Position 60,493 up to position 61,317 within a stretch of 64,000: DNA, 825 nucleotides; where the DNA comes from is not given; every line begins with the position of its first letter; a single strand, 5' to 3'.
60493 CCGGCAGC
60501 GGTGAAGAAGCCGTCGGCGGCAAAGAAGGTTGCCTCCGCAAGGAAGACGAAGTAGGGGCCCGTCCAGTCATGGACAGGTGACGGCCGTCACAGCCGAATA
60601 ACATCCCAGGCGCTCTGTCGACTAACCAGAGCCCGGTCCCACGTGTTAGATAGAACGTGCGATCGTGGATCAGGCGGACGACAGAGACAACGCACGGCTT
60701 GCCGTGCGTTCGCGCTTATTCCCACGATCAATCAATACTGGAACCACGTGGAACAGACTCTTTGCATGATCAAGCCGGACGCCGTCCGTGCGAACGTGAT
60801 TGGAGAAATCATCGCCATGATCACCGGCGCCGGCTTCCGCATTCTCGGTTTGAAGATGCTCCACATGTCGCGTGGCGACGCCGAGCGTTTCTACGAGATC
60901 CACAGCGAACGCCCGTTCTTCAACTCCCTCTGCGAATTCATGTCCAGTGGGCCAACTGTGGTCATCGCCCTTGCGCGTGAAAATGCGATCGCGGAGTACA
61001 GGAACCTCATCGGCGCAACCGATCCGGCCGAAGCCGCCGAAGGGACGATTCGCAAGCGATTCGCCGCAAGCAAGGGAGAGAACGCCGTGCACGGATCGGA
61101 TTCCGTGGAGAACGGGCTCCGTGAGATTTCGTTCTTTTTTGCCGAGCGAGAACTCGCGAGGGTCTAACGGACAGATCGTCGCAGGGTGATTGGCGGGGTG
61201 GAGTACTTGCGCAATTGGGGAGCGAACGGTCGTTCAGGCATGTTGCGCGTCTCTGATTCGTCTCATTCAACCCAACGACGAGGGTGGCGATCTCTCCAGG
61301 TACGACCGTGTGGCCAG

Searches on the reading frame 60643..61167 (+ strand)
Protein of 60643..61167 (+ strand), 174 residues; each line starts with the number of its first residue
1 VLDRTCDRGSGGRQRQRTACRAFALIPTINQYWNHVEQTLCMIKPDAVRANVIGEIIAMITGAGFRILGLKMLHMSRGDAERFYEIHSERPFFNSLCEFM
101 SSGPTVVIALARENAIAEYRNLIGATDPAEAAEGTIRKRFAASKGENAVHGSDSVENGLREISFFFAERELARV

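Call 45: search_protein_families(library=pfam, proteins=[window:60643-61167:+], max_evalue=0.01)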
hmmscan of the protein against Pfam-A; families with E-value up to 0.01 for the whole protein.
window:60643-61167:+ (174 aa): 1 family
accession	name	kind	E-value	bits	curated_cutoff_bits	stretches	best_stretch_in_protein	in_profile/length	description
PF00334.24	NDK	-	1.7e-53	180.6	27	1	37-170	1-134/135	Nucleoside diphosphate kinase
